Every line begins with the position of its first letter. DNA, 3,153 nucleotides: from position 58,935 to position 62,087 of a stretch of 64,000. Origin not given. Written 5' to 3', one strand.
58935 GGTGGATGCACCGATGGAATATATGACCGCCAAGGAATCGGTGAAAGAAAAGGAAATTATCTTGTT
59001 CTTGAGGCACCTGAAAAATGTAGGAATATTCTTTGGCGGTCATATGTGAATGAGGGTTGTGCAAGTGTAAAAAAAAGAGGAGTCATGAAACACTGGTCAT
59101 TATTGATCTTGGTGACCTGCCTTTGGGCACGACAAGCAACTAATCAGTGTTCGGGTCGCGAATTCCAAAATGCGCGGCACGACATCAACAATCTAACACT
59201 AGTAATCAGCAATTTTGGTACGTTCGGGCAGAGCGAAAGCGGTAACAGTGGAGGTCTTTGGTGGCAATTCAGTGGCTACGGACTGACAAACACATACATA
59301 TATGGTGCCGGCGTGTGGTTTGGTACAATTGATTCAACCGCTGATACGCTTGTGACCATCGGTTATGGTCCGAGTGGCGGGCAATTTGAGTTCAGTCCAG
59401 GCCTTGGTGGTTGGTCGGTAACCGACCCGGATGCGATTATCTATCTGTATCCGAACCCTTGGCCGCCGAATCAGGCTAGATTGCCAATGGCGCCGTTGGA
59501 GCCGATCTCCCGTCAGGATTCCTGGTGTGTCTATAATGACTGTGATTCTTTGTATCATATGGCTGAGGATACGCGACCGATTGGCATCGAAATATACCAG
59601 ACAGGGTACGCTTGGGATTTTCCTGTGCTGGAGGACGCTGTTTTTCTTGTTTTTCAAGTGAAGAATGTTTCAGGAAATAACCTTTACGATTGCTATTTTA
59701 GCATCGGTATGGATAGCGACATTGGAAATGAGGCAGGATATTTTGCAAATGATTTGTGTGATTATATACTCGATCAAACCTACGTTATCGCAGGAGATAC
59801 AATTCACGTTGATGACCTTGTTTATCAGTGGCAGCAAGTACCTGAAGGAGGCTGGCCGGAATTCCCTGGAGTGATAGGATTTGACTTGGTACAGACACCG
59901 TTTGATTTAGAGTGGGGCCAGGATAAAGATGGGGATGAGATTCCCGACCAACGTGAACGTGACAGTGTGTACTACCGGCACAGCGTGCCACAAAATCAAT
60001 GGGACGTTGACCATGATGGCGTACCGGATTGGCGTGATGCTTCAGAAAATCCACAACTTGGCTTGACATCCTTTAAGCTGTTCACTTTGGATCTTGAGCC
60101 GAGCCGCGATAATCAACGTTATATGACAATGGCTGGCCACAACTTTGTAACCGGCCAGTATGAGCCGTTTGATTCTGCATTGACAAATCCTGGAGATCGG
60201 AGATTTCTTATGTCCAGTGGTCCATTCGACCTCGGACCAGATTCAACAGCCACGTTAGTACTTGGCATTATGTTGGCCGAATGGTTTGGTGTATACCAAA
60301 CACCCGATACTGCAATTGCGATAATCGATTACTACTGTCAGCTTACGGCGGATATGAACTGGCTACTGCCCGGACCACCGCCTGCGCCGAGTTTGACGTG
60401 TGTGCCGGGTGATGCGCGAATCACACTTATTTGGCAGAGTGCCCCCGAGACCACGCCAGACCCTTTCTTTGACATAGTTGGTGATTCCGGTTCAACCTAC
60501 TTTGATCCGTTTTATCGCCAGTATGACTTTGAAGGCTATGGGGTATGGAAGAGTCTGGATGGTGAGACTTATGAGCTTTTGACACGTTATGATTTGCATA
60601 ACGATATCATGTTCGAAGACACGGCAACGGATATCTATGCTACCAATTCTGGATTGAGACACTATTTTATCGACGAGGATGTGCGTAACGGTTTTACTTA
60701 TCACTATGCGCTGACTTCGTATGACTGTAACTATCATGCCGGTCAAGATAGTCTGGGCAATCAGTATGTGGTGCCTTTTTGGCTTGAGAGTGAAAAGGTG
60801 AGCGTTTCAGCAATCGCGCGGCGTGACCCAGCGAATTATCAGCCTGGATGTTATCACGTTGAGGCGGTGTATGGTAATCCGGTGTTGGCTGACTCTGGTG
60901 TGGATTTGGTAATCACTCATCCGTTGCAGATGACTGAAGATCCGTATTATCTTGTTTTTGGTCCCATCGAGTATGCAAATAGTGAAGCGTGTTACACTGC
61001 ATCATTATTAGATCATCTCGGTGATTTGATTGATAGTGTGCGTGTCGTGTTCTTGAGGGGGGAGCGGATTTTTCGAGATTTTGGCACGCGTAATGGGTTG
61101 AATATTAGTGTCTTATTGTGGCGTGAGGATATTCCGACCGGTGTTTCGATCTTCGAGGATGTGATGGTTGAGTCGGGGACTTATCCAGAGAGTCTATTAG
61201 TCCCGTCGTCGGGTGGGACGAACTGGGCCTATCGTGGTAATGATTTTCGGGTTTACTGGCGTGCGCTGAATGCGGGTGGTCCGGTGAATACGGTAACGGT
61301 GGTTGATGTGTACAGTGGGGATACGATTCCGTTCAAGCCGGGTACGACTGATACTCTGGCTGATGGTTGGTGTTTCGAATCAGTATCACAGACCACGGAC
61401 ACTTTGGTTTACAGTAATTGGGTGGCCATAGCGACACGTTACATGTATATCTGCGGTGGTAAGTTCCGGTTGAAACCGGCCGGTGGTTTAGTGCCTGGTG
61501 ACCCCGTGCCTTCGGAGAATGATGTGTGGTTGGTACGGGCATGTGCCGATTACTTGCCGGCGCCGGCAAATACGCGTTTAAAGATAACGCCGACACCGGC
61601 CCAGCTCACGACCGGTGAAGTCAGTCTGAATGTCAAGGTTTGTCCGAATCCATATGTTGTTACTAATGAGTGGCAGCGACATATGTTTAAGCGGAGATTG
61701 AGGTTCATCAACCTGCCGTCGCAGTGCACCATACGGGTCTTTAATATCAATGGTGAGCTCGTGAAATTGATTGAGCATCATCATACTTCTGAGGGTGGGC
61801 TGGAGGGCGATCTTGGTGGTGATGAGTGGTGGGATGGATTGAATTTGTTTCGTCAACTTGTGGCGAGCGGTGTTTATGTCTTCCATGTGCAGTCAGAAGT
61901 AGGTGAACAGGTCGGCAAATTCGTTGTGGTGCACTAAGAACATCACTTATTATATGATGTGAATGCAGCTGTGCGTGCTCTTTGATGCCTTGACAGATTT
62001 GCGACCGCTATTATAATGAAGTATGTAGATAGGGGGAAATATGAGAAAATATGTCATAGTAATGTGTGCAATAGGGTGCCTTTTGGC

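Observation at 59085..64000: Three tandem, individually promoted paralogs of a T9SS cargo family with TSP3-like calcium-binding repeats and a shared upstream motif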

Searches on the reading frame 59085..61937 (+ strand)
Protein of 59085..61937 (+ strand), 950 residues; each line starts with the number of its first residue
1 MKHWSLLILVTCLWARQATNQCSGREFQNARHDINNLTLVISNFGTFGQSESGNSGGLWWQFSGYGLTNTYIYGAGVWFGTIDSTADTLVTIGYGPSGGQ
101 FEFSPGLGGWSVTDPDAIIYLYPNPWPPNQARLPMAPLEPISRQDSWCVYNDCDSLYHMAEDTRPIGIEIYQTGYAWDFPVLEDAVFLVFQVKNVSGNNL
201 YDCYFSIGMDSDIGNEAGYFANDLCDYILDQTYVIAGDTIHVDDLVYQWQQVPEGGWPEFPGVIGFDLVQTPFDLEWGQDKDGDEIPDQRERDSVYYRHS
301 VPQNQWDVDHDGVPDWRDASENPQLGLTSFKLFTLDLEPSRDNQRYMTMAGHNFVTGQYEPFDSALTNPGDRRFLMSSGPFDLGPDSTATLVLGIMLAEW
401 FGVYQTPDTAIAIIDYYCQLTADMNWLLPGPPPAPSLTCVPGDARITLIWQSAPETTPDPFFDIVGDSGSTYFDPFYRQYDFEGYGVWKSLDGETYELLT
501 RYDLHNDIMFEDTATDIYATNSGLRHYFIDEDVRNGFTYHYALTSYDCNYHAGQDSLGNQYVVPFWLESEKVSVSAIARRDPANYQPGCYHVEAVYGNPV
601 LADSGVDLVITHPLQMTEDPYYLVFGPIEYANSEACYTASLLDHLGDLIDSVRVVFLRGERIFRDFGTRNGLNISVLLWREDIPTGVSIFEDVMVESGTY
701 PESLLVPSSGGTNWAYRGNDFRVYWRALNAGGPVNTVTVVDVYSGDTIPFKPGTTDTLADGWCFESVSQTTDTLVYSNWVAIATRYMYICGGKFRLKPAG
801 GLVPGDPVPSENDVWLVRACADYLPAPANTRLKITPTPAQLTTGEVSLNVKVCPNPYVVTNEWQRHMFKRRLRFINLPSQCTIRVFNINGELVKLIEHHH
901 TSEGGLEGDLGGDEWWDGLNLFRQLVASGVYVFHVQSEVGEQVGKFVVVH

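Call 7: search_protein_families(library=pfam, proteins=[window:59085-61937:+], max_evalue=1)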
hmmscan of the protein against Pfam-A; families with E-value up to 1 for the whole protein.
window:59085-61937:+ (950 aa): 0 families

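Call 8: search_protein_families(library=ncbifam, proteins=[window:59085-61937:+], max_evalue=1)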
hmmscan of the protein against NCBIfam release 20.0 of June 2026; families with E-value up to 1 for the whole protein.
window:59085-61937:+ (950 aa): 3 families
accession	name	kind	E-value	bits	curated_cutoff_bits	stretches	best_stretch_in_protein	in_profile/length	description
NF052228.1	T9SS_PorZ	equivalog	0.00032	19.3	260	1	849-942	672-747/757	type IX secretion system anionic LPS delivery protein PorZ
NF033707.1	T9SS_sortase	equivalog_domain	0.033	11.8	420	1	848-936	997-1076/1095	type IX secretion system sortase PorU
TIGR04183.1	Por_Secre_tail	domain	0.087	12.8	23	0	875-948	15-71/72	T9SS type A sorting domain-containing protein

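Call 32: find_homologous_proteins(query=window:59085-61937:+)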
Query window:59085-61937:+ (950 aa): 1051 proteins with E <= 0.001 among 8000 candidates; the best 120 are listed.
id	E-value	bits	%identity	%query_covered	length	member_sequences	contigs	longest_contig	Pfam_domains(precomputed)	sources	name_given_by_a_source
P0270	0.0e+0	2283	100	100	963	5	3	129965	-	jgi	-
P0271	0.0e+0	1389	63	99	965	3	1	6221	-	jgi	jgi:hypothetical protein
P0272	0.0e+0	1334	61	99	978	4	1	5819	-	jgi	-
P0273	0.0e+0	1334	61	99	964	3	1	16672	-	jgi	-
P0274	0.0e+0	1295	60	100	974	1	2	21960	-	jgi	jgi:hypothetical protein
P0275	0.0e+0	1219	57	99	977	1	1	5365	-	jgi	jgi:hypothetical protein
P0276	0.0e+0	1217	57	100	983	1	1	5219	-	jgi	jgi:hypothetical protein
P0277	0.0e+0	1163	53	100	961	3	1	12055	-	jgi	jgi:hypothetical protein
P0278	0.0e+0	1150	53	99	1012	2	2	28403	-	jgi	jgi:hypothetical protein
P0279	0.0e+0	1142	54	100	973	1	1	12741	-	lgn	-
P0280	0.0e+0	1098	52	100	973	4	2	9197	-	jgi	-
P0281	0.0e+0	1093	53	99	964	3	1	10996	-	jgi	jgi:hypothetical protein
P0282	0.0e+0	1091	53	97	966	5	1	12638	-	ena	-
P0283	0.0e+0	1088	51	100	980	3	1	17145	-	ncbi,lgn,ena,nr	ncbi:hypothetical protein KAX97_09035 [candidate division WOR-3 bacterium]|nr:hypothetical protein [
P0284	0.0e+0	1073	51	100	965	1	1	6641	-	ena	-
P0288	0.0e+0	1051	51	99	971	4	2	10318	-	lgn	-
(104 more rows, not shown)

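Call 33: find_encoding_contigs(protein=P0270, flank=10000, max_places=3)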
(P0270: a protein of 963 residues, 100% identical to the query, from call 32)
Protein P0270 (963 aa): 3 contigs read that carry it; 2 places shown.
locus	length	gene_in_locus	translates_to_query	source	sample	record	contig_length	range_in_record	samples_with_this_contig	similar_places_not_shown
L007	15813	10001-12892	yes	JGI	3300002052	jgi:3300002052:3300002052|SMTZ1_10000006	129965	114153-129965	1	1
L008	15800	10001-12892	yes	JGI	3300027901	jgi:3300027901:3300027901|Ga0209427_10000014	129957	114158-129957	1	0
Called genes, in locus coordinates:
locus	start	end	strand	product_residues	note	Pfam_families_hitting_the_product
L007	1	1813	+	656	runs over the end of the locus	PF00930:DPPIV_N (faint), PF26549:Tricorn_N (weak), PF26550:Tricorn_2nd, PF07676:PD40 (weak), PF05448:AXE1 (faint), PF01738:DLH, PF20434:BD-FAE (weak), PF00326:Peptidase_S9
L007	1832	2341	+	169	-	PF08123:DOT1 (weak)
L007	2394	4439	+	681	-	PF00535:Glycos_transf_2, PF13641:Glyco_tranf_2_3, PF13632:Glyco_trans_2_3, PF13727:CoA_binding_3, PF22674:C2185-like_N (faint), PF02397:Bac_transf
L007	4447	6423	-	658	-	PF17764:PriA_3primeBD, PF00270:DEAD, PF04851:ResIII, PF18319:Zn_ribbon_PriA (weak), PF00271:Helicase_C (weak), PF18074:PriA_C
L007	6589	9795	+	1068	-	PF13181:TPR_8 (faint), PF25873:WHD_MalT, PF07719:TPR_2 (faint), PF13428:TPR_14 (faint), PF17874:TPR_MalT (weak), PF13424:TPR_12 (weak), PF17874:TPR_MalT (weak), PF03704:BTAD, +1 more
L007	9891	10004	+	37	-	-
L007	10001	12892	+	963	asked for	-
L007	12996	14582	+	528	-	PF18962:Por_Secre_tail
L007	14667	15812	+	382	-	?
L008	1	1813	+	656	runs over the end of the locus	PF00930:DPPIV_N (faint), PF26549:Tricorn_N (weak), PF26550:Tricorn_2nd, PF07676:PD40 (weak), PF05448:AXE1 (faint), PF01738:DLH, PF20434:BD-FAE (weak), PF00326:Peptidase_S9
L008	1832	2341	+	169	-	PF08123:DOT1 (weak)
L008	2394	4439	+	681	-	PF00535:Glycos_transf_2, PF13641:Glyco_tranf_2_3, PF13632:Glyco_trans_2_3, PF13727:CoA_binding_3, PF22674:C2185-like_N (faint), PF02397:Bac_transf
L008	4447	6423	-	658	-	PF17764:PriA_3primeBD, PF00270:DEAD, PF04851:ResIII, PF18319:Zn_ribbon_PriA (weak), PF00271:Helicase_C (weak), PF18074:PriA_C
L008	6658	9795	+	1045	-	PF13181:TPR_8 (faint), PF25873:WHD_MalT, PF07719:TPR_2 (faint), PF13428:TPR_14 (faint), PF17874:TPR_MalT (weak), PF13424:TPR_12 (weak), PF17874:TPR_MalT (weak), PF03704:BTAD, +1 more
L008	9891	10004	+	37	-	-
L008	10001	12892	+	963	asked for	-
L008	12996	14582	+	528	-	PF18962:Por_Secre_tail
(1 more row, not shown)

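Call 41: search_solved_structures(query=A2, max_evalue=10)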
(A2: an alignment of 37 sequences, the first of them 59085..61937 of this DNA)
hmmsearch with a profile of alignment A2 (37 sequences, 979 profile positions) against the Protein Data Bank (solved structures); distinct sequences matched with E-value up to 10: 4.
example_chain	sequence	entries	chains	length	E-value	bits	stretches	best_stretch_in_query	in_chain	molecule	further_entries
8si1_H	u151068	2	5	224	0.12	13.3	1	734-816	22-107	16A8 Heavy Chain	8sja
1nj9_H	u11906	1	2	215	0.27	12.2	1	734-806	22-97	immunoglobulin heavy chain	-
8f0l_H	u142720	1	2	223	0.29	12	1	736-820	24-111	ADI-26906 Fab Heavy Chain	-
7qep_C1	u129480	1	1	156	1.3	9.8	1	718-814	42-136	40S RIBOSOMAL PROTEIN S11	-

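Call 49: predict_structure(alignment_id=A2)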
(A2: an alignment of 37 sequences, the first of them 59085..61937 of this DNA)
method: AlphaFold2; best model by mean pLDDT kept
length: 950 residues; sequences in the alignment: 37
mean_pLDDT: 82.7   pTM: 0.58
mean pLDDT of the five models: 82.7, 81.5, 80.7, 77.3, 75.8
residues with pLDDT >= 90: 396; 70-90: 407; 50-70: 90; < 50: 57
segments of 3 or more residues with pLDDT < 50: 1-5, 13-25, 580-583, 844-869, 903-909
pLDDT, mean of each block of 10 residues (from residue 1): 51 41 55 88 90 81 64 93 89 84 92 88 82 86 89 90 90 89 93 95 95 77 90 89 94 83 95 94 92 94 89 90 95 83 94 91 74 92 95 95 87 93 83 76 73 67 83 85 86 83 64 59 70 79 86 75 80 74 67 92 90 86 93 90 93 90 89 92 89 92 89 87 91 90 90 69 90 91 92 89 90 92 92 90 47 44 42 69 85 85 47 72 77 80 70
secondary structure, 60 per line:
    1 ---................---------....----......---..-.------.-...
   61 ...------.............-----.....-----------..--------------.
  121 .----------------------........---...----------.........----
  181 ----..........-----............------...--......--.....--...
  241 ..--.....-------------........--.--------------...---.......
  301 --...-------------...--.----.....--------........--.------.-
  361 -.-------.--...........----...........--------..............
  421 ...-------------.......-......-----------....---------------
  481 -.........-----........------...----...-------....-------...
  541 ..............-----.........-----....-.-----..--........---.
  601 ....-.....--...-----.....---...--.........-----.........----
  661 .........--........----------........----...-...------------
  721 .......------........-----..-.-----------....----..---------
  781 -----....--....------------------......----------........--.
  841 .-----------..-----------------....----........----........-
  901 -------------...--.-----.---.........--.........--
elements in order (helices of 4 or more, strands of 3 or more residues): H4-19 E29-32 E37-42 E58-60 E70-82 E88-92 E144-151 E168-176 E185-194 E200-211 E223-228 E231-235 E238-242 E245-249 E263-270 H294-300 E329-333 H342-349 E373-383 E388-398 H407-423 E437-443 E445-450 H462-465 E482-490 E496-503 E510-512 E517-519 E527-530 E538-554 E560-568 E574-577 E589-596 H600-604 E606-610 E621-625 E629-631 E634-642 E648-656 E661-669 E672-679 E690-697 E706-708 E721-727 E734-741 E762-765 E786-789 E792-795 E814-819 E830-837 E872-875 E880-887 E892-899 E914-916 E929-937 E940-948

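Call 51: find_related_loci(query=A2, collection=genome_contigs, flank=7000)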
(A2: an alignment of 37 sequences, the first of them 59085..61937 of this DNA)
Query A2 (950 aa) in genome_contigs; peptide patterns used: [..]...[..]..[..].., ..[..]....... (x = any residue, [..] = any of these).
171 stretches matched a pattern; 68 encode a relative of the query (tblastn E <= 1e-3); 67 distinct loci.
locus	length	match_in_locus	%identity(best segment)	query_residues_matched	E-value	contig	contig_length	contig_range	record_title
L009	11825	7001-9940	51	1-950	0e+0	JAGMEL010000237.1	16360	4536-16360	MAG: candidate division WOR-3 bacterium isolate RS_18_8 ZL530.bin.8.fa_237, whole genome shotgun sequence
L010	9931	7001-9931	50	5-948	0e+0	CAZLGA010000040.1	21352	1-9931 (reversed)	MAG TPA_asm: uncultured bacterium isolate binchicken_co40_5 genome assembly, contig: NODE_1518_length_21352_cov_17.34854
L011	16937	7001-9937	50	5-950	0e+0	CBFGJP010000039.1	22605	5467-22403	MAG: candidate division WOR-3 bacterium isolate QZM1.Bin.155.optimized.1 genome assembly, contig: NODE_39_length_22605_c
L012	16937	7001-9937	51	6-950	0e+0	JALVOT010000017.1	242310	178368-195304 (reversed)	MAG: candidate division WOR-3 bacterium isolate A3_metabat1_scaf2bin.006 A3_NODE_8_length_242310_cov_77.011958, whole ge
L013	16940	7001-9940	50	6-950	0e+0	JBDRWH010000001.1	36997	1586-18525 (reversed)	MAG: candidate division WOR-3 bacterium isolate JZ-4_201808_bins_67 JZ-4_201808_bins_67_scaffold_1, whole genome shotgun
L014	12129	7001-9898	50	19-950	0e+0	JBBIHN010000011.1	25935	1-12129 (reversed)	MAG: candidate division WOR-3 bacterium isolate TCF170221_bin_115 NODE_1536_length_25935_cov_4.760742, whole genome shot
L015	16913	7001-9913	49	6-950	0e+0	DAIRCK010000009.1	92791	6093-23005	MAG TPA_asm: bacterium isolate CTOTU1359 NODE_30_length_92791_cov_7.977549, whole genome shotgun sequence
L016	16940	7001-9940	50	6-950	0e+0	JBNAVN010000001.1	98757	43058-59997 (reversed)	MAG: bacterium isolate Kamch4342-D-MF-039 bin23.fa-1, whole genome shotgun sequence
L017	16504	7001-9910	49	14-950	0e+0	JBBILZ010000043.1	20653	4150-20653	MAG: candidate division WOR-3 bacterium isolate SIF170217_bin_220 NODE_2130_length_20653_cov_2.72951, whole genome shotg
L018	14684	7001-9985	48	6-950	0e+0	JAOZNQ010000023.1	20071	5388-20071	MAG: bacterium isolate GMC4.concoct.256_sub GMC4_2563_length_20071_cov_8.356964, whole genome shotgun sequence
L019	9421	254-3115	48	25-950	0e+0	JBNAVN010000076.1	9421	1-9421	MAG: bacterium isolate Kamch4342-D-MF-039 bin23.fa-76, whole genome shotgun sequence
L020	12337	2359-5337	48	2-950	0e+0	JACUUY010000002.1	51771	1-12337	MAG: candidate division WOR-3 bacterium isolate Kmv43 NODE_242_length_51771_cov_7.899180, whole genome shotgun sequence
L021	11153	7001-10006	48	5-950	0e+0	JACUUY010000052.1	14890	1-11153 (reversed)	MAG: candidate division WOR-3 bacterium isolate Kmv43 NODE_2004_length_14890_cov_7.912167, whole genome shotgun sequence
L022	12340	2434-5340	47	6-950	0e+0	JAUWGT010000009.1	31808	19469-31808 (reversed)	MAG: Candidatus Stahlbacteria bacterium isolate CSMAG_2249 CSMAG_2249_k141_1869468_length_31808_cov_15.0000, whole genom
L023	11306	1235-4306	46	6-950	0e+0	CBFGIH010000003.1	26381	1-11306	MAG: candidate division WOR-3 bacterium isolate Cr_S_Bin.42.optimized.1 genome assembly, contig: NODE_3_length_26381_cov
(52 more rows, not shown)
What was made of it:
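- About 45 loci in metagenome-assembled genomes (MAGs) of WOR-3, TA06 and Stahlbacteria (call 51). Similar CTD-like tails occur in Gemmatimonadota, Ignavibacteriota and other phyla (call 51).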

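Call 52: fold_search(model_id=the predicted structure, library=pdb)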
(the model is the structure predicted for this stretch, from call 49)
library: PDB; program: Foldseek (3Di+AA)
matches with E <= 10: 693; with E <= 0.001: 45
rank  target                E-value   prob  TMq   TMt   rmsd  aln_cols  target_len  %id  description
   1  8q6t_I                1.1e-06  0.57  0.09  0.08  88.2      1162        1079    9  Helical reconstruction of the relaxed thick filament from FIB milled left ventricular mouse myofibrils (released 2023-11-01)
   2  8ho9_A                2.5e-06  1.00  0.19  0.22   8.3       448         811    8  The cryo-EM structure of cellobiose phosphorylase from Clostridium thermocellum (cysteine-to-serine varient) (released 2023-12-13)
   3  5nz7_A                2.8e-06  1.00  0.16  0.15  20.6       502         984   10  Clostridium thermocellum cellodextrin phosphorylase ligand free form (released 2017-08-09)
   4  9bfq_A                4.0e-06  0.91  0.08  0.07  28.1       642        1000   10  Cryo-EM structure of Sevenless in complex with Bride of Sevenless (released 2025-01-29)
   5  5nz7_B                5.2e-06  1.00  0.17  0.16  12.2       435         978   11  Clostridium thermocellum cellodextrin phosphorylase ligand free form (released 2017-08-09)
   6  8hob_A                8.4e-06  1.00  0.19  0.22   8.3       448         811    8  The cryo-EM structure of cellobiose phosphorylase from Clostridium thermocellum ( variant) (released 2024-03-20)
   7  8h6h_B                1.2e-05  1.00  0.18  0.17  11.1       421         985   11  cryo-EM structure of cellodextrin phosphorylase from Clostridium thermocellum (released 2023-10-25)
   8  3t1w                  1.3e-05  0.99  0.11  0.19  38.0       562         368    9  Structure of the four-domain fragment Fn7B89 of oncofetal fibronectin (released 2012-03-21)
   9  8r1m_A                2.9e-05  1.00  0.20  0.24  10.2       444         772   10  Structure of TxGH116 with covalently bound N-azido-octyl aziridine (released 2024-10-02)
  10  3qde_A                3.4e-05  1.00  0.19  0.21   9.2       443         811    8  The structure of Cellobiose phosphorylase from Clostridium thermocellum in complex with phosphate (released 2011-11-09)
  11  6tpw                  4.4e-05  0.94  0.09  0.18  37.6       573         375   10  Crystal structures of FNIII domain one through four of the human leucocyte common antigen-related protein ( LAR) (released 2020-05-13)
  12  1fnf                  5.5e-05  0.96  0.12  0.20  40.7       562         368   10  FRAGMENT OF HUMAN FIBRONECTIN ENCOMPASSING TYPE-III REPEATS 7 THROUGH 10 (released 1996-01-29)
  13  9ju0_CCC              6.1e-05  1.00  0.21  0.22  12.7       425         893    7  C-terminally truncated dextran dextrinase bound with acarbose (released 2025-09-03)
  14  6ggy_B                7.5e-05  1.00  0.18  0.19  13.8       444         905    7  Paenibacillus sp. YM1 laminaribiose phosphorylase with sulphate bound (released 2018-06-13)
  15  1v7v                  7.9e-05  1.00  0.18  0.21  12.6       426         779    9  Crystal structure of Vibrio proteolyticus chitobiose phosphorylase (released 2004-06-22)
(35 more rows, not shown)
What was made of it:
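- The long form carries an extension with FN3-like structural matches, as many adhesins do (call 52).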
